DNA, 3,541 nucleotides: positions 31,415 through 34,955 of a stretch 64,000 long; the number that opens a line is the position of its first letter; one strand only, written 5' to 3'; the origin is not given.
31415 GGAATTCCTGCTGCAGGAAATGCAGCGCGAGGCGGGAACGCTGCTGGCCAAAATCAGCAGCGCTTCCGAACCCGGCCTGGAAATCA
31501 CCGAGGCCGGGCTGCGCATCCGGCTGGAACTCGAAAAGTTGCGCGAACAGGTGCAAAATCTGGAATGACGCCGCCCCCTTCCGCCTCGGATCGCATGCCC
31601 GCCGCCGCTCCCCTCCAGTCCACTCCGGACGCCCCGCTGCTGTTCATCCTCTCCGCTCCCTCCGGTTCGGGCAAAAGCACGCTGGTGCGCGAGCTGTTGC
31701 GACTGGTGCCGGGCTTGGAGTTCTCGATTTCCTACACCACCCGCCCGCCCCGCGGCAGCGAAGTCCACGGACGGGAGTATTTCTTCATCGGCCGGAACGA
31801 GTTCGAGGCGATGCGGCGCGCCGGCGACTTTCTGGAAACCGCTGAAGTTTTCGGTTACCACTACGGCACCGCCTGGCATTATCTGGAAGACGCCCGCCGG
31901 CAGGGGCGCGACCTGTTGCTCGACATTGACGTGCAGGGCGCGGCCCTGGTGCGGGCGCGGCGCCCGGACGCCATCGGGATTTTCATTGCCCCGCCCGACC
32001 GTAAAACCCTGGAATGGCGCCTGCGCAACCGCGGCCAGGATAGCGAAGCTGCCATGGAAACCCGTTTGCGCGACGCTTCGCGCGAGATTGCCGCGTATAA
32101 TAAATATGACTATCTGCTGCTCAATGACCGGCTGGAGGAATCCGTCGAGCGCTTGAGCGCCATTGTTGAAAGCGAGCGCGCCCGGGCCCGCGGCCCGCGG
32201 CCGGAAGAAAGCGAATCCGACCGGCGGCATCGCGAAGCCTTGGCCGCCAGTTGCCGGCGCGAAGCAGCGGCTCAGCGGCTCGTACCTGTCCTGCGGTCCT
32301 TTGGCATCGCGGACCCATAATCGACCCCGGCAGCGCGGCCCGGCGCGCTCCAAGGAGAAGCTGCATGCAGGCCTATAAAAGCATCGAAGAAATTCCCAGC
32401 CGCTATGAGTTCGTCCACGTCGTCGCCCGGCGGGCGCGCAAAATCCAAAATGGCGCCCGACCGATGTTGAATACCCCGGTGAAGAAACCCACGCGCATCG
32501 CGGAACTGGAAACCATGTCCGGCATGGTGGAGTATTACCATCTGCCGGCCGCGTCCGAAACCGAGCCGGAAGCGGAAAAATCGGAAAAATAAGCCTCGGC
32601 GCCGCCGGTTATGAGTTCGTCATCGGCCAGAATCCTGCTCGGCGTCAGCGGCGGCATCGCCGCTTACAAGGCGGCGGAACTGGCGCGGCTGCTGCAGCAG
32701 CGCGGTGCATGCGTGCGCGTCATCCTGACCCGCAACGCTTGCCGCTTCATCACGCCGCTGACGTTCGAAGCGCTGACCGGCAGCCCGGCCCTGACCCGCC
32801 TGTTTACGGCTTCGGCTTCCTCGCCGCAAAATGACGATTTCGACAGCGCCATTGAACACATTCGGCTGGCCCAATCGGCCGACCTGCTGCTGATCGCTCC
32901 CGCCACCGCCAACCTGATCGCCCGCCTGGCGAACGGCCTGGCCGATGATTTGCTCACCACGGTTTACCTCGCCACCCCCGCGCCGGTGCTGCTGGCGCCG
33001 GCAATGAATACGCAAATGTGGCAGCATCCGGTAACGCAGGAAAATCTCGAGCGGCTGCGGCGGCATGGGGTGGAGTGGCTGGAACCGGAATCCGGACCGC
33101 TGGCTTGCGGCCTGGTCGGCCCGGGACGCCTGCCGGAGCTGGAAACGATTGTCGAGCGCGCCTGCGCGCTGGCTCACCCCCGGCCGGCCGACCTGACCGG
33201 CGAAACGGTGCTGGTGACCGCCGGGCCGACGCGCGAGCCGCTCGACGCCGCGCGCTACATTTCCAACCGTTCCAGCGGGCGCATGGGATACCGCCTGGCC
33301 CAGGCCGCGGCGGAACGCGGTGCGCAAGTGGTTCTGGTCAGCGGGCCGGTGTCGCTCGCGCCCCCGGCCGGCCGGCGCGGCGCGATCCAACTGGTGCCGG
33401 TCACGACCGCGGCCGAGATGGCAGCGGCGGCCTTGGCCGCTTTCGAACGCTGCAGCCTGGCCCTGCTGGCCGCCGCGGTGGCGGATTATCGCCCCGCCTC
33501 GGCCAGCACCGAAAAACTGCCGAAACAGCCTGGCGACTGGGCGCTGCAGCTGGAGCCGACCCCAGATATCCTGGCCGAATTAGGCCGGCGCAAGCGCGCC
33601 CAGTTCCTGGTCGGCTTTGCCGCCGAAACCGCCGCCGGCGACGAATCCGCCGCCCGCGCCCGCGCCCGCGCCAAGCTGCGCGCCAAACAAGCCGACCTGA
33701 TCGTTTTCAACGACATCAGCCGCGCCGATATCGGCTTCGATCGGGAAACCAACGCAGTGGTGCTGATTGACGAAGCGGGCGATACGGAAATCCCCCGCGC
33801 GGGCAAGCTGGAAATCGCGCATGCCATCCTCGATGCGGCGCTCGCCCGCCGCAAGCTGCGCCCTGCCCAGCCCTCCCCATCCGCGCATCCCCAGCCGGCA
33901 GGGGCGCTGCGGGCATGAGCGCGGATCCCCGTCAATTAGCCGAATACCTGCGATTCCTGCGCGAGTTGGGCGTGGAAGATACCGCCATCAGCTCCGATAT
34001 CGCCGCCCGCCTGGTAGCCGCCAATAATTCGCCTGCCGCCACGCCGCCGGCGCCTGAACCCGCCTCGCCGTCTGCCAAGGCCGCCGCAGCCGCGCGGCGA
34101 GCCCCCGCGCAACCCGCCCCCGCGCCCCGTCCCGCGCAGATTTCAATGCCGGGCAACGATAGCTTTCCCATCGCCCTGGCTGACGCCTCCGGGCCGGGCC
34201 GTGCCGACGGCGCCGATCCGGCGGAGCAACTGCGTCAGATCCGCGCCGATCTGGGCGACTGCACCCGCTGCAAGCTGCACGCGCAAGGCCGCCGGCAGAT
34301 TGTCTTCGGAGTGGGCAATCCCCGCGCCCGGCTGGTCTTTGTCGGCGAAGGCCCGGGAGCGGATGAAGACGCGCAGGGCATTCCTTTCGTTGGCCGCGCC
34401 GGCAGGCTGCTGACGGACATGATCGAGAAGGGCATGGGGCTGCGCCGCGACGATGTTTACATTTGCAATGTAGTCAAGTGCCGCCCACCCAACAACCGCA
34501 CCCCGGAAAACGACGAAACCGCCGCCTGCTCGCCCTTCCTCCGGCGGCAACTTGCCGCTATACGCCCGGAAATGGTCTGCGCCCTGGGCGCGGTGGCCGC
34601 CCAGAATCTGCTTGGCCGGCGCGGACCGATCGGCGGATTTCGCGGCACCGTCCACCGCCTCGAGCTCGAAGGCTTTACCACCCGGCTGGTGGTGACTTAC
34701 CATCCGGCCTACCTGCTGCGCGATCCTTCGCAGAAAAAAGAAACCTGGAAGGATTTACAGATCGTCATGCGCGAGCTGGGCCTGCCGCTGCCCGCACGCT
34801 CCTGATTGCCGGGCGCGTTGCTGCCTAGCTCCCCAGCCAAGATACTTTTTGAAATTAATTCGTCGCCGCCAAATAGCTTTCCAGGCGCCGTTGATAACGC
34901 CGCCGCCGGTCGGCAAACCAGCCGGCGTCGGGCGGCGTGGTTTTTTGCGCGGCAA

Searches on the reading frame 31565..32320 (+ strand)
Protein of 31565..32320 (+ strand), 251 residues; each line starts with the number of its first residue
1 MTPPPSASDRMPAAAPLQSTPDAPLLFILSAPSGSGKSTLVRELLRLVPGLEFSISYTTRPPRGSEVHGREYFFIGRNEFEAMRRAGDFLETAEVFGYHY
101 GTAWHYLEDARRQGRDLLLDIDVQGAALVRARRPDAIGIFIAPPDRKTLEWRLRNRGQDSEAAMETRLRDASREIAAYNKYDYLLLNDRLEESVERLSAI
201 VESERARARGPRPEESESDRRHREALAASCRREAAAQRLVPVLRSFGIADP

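Call 46: search_protein_families(library=pfam, proteins=[window:31565-32320:+], max_evalue=0.00001)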
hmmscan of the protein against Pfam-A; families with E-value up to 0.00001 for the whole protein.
window:31565-32320:+ (251 aa): 1 family
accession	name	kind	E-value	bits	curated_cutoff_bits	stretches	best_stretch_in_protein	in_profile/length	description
PF00625.27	Guanylate_kin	-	9.6e-44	149.7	25.2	1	27-203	5-181/182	Guanylate kinase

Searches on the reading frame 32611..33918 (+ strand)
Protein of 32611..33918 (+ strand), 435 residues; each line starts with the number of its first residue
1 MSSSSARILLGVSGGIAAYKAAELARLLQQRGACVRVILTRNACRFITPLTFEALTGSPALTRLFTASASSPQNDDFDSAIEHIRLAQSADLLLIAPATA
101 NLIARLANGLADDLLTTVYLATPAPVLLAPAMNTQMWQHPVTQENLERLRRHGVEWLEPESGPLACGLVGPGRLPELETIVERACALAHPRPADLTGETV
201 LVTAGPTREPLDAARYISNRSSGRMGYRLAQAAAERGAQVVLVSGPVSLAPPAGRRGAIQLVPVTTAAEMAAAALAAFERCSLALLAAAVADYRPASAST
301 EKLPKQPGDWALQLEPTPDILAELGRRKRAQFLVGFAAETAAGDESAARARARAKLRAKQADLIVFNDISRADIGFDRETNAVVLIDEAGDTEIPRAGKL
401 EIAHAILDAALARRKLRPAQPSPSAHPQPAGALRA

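Call 46: search_protein_families(library=pfam, proteins=[window:32611-33918:+], max_evalue=0.00001)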
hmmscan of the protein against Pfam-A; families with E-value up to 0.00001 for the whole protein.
window:32611-33918:+ (435 aa): 2 families
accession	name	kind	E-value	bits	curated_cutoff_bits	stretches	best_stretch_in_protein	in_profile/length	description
PF04127.22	DFP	-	1.6e-64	217.6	22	1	195-386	1-186/186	DNA/pantothenate metabolism flavoprotein C-terminal domain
PF02441.25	Flavoprotein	-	3e-35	121.7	22.7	1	7-185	2-159/162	Flavoprotein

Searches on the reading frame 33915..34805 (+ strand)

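Call 46: search_protein_families(library=pfam, proteins=[window:33915-34805:+], max_evalue=0.00001)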
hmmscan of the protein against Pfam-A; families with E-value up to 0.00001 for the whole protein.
window:33915-34805:+ (296 aa): 1 family
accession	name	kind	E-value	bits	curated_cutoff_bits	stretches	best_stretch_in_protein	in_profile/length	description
PF03167.25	UDG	-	7e-40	136.8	24.3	1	131-282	1-141/141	Uracil DNA glycosylase superfamily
